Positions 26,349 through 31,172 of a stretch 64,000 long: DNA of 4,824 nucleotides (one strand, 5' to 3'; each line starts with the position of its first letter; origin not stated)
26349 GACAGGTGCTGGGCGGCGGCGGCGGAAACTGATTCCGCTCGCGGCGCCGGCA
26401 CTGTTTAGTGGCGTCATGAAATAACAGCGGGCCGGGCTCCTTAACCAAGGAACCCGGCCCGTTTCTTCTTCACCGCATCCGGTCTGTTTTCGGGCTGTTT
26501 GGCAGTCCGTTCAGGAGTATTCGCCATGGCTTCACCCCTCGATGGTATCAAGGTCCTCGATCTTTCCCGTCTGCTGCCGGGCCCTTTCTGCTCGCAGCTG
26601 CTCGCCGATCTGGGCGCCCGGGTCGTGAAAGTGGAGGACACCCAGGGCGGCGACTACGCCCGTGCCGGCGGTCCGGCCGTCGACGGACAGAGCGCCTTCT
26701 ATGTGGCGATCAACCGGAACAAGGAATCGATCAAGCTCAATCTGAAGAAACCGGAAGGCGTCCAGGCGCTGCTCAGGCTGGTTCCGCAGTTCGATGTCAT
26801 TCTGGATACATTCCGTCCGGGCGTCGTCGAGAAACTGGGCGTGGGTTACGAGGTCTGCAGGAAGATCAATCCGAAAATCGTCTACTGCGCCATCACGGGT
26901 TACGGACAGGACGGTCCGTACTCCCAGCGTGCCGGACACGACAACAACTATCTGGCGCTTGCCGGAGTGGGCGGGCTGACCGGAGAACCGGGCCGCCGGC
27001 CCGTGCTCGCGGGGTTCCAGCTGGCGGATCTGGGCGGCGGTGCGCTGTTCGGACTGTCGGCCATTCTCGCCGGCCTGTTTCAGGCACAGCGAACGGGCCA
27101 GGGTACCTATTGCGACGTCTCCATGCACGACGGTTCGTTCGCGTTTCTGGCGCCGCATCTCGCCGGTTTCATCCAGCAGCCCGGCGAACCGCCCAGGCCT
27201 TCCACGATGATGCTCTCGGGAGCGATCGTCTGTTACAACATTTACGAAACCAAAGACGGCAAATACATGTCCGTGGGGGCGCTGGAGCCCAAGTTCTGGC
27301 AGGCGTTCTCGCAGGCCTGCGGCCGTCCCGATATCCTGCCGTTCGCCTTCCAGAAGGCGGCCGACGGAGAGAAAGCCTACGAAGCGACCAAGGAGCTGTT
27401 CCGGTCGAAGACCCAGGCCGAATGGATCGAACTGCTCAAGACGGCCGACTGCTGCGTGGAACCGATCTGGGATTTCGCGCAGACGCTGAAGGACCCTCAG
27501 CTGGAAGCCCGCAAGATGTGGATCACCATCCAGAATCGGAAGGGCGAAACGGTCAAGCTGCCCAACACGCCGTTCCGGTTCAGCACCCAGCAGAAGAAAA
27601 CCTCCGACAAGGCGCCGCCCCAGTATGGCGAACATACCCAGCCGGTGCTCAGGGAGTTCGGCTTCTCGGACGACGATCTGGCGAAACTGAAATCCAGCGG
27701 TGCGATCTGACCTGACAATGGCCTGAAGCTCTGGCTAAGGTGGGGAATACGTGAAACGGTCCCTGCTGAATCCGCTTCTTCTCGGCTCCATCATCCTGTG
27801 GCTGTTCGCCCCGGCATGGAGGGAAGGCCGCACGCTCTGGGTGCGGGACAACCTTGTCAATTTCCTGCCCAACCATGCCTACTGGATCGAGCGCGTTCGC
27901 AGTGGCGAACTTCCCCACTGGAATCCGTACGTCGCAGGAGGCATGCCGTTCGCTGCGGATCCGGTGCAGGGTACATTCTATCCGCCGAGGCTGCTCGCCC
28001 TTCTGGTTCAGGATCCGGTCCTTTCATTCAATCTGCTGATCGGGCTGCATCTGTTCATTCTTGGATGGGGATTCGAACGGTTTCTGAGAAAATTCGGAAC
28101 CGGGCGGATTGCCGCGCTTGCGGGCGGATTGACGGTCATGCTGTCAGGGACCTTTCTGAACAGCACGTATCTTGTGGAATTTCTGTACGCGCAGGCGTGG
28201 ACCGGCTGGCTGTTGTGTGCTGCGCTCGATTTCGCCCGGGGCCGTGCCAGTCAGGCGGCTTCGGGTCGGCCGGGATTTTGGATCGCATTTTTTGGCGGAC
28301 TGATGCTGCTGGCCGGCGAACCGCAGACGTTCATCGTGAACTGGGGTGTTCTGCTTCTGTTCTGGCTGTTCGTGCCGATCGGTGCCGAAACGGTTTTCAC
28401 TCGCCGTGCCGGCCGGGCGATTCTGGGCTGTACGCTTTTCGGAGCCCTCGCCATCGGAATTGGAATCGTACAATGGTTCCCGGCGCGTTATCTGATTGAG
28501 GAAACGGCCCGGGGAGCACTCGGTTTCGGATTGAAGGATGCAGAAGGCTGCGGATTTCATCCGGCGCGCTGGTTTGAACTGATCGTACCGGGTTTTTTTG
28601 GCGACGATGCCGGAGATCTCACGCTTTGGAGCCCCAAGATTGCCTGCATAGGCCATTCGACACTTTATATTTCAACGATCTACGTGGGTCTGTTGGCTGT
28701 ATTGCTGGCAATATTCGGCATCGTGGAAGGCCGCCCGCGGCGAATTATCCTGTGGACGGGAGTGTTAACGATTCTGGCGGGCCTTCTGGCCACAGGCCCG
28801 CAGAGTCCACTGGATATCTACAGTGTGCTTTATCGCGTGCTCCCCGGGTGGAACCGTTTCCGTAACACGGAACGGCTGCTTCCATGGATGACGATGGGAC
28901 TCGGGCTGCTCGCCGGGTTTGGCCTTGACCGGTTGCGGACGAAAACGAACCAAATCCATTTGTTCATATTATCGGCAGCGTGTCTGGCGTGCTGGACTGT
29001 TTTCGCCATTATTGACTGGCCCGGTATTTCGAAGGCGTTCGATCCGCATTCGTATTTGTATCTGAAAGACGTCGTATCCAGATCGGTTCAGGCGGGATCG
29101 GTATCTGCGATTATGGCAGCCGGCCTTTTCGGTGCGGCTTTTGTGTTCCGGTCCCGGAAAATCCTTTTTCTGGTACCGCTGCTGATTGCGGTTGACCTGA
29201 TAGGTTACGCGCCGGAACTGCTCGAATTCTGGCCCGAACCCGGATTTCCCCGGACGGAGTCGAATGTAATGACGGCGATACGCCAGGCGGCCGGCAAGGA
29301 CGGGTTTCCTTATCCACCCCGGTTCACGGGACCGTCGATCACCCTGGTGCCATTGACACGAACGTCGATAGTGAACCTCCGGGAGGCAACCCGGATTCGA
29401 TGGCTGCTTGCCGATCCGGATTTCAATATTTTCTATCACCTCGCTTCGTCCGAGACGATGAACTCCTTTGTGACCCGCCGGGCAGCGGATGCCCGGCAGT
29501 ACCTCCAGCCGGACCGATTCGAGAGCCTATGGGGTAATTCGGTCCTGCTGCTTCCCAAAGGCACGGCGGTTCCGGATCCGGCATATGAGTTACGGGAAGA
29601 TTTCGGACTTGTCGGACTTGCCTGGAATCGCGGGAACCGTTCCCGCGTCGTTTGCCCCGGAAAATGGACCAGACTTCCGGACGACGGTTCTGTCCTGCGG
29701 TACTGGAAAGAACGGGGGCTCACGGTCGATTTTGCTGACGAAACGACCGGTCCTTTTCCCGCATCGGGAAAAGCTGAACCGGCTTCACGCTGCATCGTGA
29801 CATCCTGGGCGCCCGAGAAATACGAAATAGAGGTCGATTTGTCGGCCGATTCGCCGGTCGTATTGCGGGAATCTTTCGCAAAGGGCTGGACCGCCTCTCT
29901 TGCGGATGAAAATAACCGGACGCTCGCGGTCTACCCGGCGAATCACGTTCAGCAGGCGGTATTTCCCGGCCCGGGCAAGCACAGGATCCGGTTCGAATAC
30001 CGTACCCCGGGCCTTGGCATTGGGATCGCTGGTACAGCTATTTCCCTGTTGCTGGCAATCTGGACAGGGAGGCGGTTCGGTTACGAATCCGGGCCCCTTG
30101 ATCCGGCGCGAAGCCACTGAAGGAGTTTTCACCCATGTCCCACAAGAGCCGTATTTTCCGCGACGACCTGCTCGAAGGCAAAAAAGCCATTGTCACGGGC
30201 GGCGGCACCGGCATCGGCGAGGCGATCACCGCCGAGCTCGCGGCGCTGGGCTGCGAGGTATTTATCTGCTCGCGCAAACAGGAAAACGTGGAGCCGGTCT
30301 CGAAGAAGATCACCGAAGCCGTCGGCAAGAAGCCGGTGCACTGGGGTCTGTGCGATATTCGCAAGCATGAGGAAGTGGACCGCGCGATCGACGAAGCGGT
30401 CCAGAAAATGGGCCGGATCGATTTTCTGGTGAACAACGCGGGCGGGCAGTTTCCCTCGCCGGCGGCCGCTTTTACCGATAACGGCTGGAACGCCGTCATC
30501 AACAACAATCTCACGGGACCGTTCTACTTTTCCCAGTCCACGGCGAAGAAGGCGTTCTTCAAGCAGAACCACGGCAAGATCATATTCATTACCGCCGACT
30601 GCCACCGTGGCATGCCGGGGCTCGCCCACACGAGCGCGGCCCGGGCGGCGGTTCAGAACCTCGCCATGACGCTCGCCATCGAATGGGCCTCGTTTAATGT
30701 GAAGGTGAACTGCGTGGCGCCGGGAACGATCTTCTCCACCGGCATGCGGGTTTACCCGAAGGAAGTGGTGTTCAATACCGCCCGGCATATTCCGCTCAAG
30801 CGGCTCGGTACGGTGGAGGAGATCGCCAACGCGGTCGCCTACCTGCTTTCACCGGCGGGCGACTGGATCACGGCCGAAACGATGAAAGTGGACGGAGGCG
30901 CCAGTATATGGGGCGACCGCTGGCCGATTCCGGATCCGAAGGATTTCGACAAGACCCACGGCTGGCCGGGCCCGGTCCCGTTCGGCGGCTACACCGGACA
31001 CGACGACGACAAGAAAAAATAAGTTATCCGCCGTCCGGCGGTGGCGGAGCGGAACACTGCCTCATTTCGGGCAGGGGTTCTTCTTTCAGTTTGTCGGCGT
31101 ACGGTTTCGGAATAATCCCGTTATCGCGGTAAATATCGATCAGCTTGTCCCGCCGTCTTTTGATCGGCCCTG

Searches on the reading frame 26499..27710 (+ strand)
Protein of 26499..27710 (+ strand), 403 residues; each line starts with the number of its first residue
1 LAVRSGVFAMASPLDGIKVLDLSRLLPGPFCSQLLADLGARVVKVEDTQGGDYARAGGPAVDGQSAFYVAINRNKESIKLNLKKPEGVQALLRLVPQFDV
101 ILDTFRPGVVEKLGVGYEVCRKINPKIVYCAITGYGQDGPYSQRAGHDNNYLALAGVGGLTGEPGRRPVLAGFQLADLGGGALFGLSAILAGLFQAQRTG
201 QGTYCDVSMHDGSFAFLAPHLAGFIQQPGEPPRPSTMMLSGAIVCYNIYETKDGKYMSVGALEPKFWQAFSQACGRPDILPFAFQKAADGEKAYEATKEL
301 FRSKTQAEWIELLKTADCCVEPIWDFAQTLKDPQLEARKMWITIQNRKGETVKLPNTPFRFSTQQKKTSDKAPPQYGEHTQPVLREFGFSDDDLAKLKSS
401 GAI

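Call 71: search_protein_families(library=pfam, proteins=[window:26499-27710:+], max_evalue=0.001)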
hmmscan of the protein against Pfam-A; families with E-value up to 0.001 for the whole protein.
window:26499-27710:+ (403 aa): 1 family
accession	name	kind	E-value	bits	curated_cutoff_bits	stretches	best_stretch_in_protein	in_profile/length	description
PF02515.22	CoA_transf_3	-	1e-107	360.9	23.3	1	14-380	1-366/366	CoA-transferase family III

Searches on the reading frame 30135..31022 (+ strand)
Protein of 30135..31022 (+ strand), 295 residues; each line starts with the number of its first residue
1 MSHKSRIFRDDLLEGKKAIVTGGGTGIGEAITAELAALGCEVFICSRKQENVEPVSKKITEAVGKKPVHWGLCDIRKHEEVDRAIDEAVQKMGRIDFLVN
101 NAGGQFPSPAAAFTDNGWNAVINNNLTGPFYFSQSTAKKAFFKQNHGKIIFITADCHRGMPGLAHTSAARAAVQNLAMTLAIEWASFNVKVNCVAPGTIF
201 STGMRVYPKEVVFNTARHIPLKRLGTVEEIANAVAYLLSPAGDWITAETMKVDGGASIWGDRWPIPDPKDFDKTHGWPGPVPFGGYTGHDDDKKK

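Call 71: search_protein_families(library=pfam, proteins=[window:30135-31022:+], max_evalue=0.001)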
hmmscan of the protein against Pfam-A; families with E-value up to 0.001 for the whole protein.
window:30135-31022:+ (295 aa): 3 families
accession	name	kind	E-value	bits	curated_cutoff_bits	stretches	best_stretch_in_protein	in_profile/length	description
PF13561.12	adh_short_C2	-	7.8e-50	170.1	27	1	25-256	6-235/236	Enoyl-(Acyl carrier protein) reductase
PF00106.31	adh_short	-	8.7e-45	153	26.6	1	16-205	1-187/195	short chain dehydrogenase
PF08659.16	KR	-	5.3e-08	33.4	22.6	1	19-138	4-125/180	KR domain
